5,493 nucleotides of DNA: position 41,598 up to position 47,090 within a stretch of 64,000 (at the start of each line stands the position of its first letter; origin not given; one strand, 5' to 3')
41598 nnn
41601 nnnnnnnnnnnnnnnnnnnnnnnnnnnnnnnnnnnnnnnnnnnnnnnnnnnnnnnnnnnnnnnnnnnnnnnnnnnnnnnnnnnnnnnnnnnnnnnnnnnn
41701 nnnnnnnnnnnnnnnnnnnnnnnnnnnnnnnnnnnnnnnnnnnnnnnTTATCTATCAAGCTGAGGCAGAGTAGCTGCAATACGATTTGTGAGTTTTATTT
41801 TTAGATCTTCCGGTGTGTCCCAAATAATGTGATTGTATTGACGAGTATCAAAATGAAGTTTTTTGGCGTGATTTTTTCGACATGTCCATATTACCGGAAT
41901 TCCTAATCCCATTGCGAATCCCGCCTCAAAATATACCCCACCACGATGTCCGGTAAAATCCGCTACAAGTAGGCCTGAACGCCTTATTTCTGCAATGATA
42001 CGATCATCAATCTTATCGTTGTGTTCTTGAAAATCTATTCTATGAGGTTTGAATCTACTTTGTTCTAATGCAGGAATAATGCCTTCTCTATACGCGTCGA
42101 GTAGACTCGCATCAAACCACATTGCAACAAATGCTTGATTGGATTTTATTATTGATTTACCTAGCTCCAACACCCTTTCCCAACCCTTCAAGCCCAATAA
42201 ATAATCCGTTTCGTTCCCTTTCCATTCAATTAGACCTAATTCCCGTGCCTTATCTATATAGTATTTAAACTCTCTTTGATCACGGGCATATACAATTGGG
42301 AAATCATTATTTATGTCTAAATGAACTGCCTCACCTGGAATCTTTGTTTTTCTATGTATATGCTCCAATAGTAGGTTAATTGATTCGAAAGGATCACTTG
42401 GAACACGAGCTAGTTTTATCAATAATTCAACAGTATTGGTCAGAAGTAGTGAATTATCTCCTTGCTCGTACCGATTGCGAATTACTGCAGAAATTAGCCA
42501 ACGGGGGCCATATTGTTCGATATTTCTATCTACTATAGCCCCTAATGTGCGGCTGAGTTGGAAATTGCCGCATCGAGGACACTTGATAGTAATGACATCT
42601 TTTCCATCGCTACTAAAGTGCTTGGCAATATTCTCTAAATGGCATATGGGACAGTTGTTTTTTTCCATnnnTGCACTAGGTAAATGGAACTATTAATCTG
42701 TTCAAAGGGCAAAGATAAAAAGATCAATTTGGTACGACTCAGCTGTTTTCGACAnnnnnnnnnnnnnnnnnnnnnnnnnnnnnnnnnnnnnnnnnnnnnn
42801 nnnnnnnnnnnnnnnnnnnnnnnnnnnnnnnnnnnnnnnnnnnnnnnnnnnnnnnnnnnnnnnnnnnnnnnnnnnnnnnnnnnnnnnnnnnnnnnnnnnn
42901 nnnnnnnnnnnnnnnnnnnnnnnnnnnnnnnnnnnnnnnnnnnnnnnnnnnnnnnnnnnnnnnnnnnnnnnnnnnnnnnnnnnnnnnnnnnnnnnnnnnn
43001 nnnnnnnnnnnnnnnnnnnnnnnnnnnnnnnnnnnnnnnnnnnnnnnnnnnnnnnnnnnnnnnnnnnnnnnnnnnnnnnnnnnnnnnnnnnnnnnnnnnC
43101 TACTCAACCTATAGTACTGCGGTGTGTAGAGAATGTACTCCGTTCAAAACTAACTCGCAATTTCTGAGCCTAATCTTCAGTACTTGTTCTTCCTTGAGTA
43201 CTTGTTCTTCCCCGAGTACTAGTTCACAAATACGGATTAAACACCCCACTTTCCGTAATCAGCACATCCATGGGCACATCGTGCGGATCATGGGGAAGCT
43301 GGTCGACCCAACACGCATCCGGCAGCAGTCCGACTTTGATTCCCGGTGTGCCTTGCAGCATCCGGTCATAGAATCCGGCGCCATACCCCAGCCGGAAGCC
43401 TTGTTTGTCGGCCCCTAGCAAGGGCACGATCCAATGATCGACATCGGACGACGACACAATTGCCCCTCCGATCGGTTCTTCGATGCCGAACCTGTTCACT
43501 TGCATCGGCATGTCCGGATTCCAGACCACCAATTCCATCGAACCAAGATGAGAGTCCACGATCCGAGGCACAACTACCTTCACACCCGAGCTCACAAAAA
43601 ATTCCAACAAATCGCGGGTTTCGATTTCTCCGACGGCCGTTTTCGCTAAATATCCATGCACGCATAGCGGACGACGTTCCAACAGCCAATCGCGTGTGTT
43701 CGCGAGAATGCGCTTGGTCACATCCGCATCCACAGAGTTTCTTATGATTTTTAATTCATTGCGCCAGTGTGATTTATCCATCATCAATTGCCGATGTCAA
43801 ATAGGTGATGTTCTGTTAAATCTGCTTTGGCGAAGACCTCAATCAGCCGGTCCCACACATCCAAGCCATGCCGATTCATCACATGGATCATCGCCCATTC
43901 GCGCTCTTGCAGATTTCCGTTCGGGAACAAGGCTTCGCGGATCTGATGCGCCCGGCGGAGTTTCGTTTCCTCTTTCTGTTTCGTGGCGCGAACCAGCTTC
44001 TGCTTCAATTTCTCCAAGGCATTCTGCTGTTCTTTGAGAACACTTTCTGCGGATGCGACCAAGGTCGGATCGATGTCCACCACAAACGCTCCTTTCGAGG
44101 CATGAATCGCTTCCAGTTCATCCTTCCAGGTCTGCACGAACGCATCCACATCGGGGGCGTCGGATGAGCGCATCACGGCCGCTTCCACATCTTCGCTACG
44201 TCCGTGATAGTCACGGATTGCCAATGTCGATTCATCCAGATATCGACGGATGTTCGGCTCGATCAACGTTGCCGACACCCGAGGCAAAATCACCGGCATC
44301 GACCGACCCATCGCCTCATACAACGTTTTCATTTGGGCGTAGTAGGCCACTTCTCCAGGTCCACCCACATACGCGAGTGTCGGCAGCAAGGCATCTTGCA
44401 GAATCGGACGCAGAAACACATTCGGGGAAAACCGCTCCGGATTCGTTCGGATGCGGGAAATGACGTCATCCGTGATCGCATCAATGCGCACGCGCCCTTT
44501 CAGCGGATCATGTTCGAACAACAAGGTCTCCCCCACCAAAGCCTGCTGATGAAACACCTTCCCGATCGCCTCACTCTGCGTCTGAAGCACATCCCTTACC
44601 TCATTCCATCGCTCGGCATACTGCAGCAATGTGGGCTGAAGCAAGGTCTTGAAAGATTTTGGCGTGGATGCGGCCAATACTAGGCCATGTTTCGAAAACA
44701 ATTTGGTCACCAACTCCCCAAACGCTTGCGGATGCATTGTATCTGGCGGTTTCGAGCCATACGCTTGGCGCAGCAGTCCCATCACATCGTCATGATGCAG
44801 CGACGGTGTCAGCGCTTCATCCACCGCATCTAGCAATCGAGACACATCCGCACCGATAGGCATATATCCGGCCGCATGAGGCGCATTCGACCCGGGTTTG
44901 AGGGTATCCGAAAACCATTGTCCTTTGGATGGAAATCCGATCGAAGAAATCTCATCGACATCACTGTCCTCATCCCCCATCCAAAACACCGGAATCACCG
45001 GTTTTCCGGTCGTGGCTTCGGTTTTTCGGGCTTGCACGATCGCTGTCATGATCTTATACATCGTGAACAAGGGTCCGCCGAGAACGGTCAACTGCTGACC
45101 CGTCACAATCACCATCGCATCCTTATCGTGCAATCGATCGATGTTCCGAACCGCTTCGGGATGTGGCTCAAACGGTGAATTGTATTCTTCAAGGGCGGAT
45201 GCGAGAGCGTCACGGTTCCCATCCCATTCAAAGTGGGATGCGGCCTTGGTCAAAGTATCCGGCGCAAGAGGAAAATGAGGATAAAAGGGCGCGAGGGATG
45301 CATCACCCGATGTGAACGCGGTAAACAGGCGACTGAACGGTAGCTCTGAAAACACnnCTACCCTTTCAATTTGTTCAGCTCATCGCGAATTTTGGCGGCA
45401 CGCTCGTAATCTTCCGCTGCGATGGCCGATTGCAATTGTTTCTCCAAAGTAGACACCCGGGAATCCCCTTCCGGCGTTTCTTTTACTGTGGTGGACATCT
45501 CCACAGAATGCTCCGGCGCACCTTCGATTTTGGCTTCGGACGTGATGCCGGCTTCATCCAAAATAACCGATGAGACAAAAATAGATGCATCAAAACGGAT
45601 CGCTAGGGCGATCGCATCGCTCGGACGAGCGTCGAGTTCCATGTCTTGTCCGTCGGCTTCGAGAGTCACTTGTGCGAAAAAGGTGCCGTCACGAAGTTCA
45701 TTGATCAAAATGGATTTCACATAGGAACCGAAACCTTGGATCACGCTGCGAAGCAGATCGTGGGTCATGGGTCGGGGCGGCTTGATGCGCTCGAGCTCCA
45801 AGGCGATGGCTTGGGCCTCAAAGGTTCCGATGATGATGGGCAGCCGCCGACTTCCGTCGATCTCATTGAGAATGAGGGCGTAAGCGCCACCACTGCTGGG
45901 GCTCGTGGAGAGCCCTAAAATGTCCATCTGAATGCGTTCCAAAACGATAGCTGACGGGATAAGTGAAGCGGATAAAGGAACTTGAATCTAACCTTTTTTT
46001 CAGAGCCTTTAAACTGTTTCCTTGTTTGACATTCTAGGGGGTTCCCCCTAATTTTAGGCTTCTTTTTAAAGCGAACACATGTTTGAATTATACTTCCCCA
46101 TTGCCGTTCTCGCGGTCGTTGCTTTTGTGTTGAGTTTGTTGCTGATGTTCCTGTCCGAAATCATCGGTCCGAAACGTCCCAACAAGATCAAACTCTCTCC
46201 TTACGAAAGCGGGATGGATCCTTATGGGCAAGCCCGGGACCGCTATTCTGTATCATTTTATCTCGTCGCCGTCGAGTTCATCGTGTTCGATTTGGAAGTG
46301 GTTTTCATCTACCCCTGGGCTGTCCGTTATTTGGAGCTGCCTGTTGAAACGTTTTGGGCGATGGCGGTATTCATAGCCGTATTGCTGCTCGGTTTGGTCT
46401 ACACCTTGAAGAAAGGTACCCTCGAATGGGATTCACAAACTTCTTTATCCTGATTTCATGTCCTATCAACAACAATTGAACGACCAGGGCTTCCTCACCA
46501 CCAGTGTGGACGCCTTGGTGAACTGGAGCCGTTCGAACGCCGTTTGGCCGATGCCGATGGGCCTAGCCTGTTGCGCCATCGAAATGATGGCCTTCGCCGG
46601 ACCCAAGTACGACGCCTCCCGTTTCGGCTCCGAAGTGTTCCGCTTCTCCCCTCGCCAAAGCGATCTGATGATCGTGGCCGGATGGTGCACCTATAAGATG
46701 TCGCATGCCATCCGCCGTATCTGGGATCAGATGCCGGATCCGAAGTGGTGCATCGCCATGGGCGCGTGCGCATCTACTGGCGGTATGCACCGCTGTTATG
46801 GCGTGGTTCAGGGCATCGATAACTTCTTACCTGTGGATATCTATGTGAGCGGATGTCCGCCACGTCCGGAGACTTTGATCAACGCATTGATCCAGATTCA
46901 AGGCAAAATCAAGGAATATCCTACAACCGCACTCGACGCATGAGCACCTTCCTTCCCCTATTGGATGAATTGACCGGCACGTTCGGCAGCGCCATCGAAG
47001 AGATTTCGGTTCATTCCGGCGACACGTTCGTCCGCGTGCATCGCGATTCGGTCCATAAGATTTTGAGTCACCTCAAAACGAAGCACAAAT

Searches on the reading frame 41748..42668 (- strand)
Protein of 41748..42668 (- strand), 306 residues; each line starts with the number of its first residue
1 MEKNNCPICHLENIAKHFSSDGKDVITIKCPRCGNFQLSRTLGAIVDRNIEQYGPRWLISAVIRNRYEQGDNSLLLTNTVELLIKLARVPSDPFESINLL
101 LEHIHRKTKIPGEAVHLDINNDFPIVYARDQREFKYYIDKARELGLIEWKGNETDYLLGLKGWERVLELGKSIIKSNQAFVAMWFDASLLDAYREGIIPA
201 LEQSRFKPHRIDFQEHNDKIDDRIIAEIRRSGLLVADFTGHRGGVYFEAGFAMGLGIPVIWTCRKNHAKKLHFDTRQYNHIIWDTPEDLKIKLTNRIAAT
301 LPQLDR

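Call 64: search_protein_families(library=pfam, proteins=[window:41748-42668:-], max_evalue=0.001)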
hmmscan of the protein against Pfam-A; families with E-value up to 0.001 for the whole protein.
window:41748-42668:- (306 aa): 1 family
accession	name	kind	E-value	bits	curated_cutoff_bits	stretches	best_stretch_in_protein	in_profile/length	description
PF05014.21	Nuc_deoxyrib_tr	-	1.5e-05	25.6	28.8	1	195-268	30-102/117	Nucleoside 2-deoxyribosyltransferase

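Call 83: search_protein_families(library=padloc, proteins=[window:41748-42668:-], max_evalue=0.01)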
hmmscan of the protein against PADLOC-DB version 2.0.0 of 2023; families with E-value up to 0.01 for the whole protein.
window:41748-42668:- (306 aa): 1 family
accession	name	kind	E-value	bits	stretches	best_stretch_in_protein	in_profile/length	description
PDLC00733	Effector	-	1.1e-10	38.9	1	210-288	281-359/388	TIR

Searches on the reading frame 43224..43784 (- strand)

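Call 64: search_protein_families(library=pfam, proteins=[window:43224-43784:-], max_evalue=0.001)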
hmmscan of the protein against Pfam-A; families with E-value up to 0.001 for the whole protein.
window:43224-43784:- (186 aa): 1 family
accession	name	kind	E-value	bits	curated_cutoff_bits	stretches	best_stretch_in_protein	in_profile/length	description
PF01812.26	5-FTHF_cyc-lig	-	9e-27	94.6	27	1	25-178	26-186/186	5-formyltetrahydrofolate cyclo-ligase family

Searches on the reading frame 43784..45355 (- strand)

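Call 64: search_protein_families(library=pfam, proteins=[window:43784-45355:-], max_evalue=0.001)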
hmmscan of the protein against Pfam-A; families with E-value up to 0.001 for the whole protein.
window:43784-45355:- (523 aa): 2 families
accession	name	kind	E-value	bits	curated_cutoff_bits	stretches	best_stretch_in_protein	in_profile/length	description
PF10079.15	Rossmann-like_BshC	-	5e-76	257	27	1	8-359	12-379/380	Bacillithiol biosynthesis BshC, N-terminal Rossmann-like domain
PF24850.1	CC_BshC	-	3.3e-29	102.2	27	1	362-518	1-156/159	Bacillithiol biosynthesis BshC, C-terminal coiled-coil domain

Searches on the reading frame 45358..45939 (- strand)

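Call 64: search_protein_families(library=pfam, proteins=[window:45358-45939:-], max_evalue=0.001)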
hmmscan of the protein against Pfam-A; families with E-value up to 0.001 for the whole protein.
window:45358-45939:- (193 aa): 2 families
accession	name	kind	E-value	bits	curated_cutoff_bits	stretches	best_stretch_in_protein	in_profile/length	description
PF02577.19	BFN_dom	-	1.3e-40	138.2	27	1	22-133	1-110/112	Bifunctional nuclease domain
PF02151.25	UVR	-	3.5e-11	42.9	21.5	1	160-192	2-34/36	UvrB/uvrC motif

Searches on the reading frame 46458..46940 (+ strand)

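Call 64: search_protein_families(library=pfam, proteins=[window:46458-46940:+], max_evalue=0.001)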
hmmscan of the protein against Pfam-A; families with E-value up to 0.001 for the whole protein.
window:46458-46940:+ (161 aa): 1 family
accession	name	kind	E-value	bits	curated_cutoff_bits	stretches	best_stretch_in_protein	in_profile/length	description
PF01058.29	Oxidored_q6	-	3e-27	95.3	27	1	38-146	1-127/128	NADH ubiquinone oxidoreductase, 20 Kd subunit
